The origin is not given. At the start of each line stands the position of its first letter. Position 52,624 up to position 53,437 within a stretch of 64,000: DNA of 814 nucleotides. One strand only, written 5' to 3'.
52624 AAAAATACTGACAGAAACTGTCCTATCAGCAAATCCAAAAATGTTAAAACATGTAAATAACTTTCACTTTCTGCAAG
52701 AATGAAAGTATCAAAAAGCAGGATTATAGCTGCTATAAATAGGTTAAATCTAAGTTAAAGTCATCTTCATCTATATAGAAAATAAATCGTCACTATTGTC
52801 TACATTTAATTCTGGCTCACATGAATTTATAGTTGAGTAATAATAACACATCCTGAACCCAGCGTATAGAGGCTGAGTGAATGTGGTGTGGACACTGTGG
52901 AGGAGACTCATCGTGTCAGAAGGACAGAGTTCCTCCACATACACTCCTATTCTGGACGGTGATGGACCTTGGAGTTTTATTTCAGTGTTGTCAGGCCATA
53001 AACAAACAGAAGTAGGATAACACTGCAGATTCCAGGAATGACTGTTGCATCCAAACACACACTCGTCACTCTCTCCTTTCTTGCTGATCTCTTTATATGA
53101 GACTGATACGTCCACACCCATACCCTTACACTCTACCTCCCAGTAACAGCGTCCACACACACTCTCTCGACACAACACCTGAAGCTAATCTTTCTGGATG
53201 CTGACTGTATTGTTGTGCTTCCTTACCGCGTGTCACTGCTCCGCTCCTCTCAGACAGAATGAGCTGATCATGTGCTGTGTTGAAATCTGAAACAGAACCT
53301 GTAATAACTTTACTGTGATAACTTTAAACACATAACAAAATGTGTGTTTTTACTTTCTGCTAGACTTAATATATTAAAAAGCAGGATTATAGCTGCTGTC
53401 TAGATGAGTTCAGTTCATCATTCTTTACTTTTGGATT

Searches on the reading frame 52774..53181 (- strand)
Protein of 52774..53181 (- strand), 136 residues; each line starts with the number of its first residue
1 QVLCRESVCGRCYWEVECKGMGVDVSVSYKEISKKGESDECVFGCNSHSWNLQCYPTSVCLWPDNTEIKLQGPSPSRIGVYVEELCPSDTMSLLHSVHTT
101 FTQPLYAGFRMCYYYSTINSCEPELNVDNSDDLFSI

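Call 40: search_protein_families(library=pfam, proteins=[window:52774-53181:-], max_evalue=0.001)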
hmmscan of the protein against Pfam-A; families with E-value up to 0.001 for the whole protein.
seq(136 aa): 0 families

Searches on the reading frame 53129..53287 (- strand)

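Call 40: search_protein_families(library=pfam, proteins=[window:53129-53287:-], max_evalue=0.001)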
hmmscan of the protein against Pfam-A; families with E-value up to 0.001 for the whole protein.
seq(53 aa): 1 family
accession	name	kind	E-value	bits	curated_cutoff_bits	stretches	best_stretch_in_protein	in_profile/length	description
PF13765.14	PRY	-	1.5e-08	34.5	27.5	1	1-34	4-37/49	SPRY-associated domain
